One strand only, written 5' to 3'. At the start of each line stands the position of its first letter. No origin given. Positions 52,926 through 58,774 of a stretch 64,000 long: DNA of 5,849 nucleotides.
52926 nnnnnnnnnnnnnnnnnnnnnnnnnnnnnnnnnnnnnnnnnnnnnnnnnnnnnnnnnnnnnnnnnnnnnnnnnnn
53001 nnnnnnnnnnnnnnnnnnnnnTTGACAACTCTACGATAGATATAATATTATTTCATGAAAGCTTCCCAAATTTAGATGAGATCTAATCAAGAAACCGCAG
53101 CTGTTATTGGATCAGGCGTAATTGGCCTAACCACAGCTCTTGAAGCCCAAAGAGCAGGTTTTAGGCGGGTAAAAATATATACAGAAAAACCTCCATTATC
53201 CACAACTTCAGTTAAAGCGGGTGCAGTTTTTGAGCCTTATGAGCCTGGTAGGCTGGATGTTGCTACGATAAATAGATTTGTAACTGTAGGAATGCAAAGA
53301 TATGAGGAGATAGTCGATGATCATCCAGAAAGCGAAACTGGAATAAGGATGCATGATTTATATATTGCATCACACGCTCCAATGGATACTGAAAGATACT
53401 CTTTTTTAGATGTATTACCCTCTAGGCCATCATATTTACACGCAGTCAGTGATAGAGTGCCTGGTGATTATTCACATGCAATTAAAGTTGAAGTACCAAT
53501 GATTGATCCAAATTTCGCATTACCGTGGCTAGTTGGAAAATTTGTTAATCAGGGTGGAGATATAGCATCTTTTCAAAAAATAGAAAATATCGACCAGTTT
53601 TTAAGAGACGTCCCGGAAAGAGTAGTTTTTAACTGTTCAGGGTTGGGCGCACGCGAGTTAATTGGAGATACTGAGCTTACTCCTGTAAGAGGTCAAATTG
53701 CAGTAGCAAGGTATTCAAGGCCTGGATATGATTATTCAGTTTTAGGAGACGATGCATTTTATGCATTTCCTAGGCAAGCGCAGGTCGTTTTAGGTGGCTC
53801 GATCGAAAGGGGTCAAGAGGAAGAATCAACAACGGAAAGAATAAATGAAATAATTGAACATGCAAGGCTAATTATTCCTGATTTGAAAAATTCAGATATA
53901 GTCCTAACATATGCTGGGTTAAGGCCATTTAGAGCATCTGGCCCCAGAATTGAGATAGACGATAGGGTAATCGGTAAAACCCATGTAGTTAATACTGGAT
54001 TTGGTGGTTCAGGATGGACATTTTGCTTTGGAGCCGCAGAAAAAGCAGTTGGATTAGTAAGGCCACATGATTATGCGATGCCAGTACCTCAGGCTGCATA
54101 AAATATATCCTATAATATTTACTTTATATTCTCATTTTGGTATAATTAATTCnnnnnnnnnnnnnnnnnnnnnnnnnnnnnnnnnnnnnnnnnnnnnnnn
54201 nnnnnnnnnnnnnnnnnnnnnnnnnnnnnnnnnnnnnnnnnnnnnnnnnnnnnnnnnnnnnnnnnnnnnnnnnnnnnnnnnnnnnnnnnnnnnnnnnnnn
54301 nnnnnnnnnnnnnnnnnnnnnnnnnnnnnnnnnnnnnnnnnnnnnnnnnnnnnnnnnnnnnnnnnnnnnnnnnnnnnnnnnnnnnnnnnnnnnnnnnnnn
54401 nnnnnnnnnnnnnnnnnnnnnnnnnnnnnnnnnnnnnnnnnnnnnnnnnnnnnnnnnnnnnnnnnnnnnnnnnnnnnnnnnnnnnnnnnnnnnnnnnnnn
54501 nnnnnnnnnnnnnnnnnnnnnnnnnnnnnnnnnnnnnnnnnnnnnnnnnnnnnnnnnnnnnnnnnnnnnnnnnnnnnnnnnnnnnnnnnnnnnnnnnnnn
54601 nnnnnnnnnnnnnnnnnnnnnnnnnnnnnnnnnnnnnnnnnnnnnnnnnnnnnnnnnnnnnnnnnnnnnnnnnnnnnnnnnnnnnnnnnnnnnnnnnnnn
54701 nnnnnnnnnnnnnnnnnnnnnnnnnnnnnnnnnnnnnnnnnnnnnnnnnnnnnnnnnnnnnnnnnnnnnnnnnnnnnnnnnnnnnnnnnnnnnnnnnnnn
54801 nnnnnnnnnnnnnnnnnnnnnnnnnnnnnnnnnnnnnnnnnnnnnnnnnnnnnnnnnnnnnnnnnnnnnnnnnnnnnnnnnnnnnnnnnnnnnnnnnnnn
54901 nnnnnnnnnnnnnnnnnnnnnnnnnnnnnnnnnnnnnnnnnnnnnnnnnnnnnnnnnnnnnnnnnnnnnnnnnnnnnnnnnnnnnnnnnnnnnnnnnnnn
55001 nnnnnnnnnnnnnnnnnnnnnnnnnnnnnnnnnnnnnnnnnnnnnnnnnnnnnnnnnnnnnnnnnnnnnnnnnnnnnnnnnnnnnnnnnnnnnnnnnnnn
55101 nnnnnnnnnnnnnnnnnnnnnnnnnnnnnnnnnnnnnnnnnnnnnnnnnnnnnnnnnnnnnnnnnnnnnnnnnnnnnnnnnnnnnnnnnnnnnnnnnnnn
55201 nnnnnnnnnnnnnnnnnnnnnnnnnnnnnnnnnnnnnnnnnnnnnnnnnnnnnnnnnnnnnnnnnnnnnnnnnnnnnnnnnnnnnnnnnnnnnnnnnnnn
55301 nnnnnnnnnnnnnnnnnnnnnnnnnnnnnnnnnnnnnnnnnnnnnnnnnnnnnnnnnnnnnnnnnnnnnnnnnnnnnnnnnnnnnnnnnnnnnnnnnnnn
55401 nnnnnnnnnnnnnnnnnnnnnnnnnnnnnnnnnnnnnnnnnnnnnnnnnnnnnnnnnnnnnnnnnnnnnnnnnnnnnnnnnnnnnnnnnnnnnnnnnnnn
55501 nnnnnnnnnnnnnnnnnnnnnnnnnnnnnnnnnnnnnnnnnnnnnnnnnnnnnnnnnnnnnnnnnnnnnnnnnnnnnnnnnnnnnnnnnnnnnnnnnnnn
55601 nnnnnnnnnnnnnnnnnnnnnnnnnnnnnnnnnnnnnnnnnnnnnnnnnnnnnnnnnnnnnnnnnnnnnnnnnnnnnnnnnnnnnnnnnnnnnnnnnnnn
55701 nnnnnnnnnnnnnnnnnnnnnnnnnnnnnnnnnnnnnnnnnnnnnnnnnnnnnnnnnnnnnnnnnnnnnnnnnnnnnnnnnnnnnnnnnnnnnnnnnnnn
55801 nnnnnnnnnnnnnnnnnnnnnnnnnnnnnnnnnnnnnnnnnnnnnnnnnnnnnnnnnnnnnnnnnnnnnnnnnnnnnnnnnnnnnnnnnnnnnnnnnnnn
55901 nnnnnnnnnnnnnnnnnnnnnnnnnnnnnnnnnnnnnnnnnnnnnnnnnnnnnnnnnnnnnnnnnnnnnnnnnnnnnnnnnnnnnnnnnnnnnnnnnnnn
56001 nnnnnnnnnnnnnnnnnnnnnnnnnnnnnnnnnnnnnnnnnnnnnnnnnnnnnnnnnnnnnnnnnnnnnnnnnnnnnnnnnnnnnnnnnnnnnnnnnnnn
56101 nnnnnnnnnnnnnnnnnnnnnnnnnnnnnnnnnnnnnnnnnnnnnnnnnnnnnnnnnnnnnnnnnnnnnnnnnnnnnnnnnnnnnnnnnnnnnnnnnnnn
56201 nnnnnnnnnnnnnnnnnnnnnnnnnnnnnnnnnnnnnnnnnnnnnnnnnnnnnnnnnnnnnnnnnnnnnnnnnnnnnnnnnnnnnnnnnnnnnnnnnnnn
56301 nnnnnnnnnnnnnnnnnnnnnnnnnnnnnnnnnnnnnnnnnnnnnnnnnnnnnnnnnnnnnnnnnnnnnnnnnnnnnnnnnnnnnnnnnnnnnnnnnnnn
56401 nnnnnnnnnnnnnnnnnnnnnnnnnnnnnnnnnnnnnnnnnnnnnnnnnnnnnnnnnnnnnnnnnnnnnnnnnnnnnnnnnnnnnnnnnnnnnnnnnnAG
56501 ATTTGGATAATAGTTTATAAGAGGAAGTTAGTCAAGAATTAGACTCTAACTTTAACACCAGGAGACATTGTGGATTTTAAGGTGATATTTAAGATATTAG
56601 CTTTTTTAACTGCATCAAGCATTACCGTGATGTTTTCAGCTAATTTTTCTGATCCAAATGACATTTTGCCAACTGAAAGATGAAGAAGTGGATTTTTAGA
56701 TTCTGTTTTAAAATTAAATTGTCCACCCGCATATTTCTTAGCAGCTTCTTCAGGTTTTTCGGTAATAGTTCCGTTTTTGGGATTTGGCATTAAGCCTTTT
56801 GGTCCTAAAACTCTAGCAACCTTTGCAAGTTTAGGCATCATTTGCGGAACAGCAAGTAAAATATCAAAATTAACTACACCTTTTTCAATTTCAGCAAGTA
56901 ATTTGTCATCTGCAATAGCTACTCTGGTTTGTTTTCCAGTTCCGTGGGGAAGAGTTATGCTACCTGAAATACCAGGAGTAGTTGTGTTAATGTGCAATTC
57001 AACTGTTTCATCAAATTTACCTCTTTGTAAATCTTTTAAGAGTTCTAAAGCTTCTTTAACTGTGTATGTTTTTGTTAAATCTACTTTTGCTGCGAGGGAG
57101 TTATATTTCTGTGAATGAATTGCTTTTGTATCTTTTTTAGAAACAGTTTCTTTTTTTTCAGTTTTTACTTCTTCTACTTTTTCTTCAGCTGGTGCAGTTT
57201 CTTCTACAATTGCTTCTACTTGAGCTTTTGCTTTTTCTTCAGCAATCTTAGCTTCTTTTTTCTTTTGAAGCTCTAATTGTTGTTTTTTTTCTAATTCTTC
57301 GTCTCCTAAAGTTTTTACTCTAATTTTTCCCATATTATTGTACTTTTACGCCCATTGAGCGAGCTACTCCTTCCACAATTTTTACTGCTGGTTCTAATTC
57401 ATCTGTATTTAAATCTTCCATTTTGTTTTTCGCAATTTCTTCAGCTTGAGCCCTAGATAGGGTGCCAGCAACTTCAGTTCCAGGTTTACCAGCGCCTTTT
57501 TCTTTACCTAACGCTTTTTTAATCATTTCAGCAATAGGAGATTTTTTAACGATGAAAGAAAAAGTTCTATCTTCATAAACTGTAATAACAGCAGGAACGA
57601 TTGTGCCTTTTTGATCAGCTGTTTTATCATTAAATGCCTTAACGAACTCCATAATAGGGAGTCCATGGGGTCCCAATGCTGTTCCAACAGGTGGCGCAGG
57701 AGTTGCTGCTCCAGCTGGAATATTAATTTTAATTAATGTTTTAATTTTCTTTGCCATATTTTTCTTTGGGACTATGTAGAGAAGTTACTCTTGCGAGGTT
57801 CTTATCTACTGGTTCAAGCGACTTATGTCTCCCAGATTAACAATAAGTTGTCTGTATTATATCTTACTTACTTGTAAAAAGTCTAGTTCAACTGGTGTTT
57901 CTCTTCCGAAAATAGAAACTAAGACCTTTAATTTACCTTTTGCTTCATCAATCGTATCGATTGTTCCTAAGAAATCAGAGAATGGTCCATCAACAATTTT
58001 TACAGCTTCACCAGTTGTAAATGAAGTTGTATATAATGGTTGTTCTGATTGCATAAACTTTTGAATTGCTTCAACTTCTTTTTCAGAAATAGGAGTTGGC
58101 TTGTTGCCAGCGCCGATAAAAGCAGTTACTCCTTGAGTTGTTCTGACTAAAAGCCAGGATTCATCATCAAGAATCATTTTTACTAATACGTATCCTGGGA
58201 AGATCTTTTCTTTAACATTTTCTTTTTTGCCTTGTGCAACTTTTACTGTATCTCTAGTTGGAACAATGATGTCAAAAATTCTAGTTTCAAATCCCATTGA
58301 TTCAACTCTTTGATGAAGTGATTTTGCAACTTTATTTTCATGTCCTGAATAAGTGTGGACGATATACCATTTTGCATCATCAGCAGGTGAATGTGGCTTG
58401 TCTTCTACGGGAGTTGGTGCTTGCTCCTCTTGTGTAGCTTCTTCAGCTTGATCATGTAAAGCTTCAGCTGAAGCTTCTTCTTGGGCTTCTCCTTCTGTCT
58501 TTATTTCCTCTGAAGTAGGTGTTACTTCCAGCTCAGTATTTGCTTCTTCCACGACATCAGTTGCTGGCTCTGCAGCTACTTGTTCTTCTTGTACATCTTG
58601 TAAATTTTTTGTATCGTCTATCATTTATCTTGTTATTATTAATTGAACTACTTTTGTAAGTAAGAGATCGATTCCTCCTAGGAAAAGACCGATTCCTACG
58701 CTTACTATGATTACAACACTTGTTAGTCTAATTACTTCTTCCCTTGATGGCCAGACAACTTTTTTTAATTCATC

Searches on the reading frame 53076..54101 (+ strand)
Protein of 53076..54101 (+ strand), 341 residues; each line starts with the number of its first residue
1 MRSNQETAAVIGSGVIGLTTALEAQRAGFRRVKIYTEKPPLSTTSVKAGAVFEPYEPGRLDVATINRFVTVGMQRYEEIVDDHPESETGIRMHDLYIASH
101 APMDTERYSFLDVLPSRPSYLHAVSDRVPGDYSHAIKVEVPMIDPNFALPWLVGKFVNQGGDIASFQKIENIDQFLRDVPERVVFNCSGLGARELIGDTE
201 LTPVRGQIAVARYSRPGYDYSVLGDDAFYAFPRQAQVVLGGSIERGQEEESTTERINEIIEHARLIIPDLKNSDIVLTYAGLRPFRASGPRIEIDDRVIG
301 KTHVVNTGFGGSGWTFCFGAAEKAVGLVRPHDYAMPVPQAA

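Call 91: search_protein_families(library=pfam, proteins=[window:53076-54101:+], max_evalue=0.00001)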
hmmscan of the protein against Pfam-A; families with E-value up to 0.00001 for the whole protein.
window:53076-54101:+ (341 aa): 1 family
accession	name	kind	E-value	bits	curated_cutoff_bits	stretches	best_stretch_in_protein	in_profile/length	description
PF01266.30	DAO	-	5.8e-35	121.9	27.9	1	9-323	3-349/353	FAD dependent oxidoreductase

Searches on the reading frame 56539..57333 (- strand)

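Call 91: search_protein_families(library=pfam, proteins=[window:56539-57333:-], max_evalue=0.00001)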
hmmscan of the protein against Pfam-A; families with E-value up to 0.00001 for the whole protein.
window:56539-57333:- (264 aa): 1 family
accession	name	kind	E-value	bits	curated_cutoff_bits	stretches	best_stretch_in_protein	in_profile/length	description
PF00687.26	Ribosomal_L1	-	1.7e-32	113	32.2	1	142-258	70-198/198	Ribosomal protein L1p/L10e family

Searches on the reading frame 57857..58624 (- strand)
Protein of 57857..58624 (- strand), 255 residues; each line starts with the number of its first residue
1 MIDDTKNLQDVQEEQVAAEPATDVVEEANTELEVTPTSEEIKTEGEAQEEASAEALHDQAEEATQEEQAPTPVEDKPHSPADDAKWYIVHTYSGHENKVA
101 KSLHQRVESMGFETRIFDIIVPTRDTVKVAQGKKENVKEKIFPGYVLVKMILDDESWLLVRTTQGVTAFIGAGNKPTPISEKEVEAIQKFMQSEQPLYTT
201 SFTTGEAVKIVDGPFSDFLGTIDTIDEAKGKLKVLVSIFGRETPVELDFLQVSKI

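Call 91: search_protein_families(library=pfam, proteins=[window:57857-58624:-], max_evalue=0.00001)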
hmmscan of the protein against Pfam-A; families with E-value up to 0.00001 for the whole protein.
window:57857-58624:- (255 aa): 1 family
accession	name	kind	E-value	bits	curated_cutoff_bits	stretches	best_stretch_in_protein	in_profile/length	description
PF02357.24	NusG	-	1.1e-29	103.2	22.2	1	85-187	2-92/93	Transcription termination factor nusG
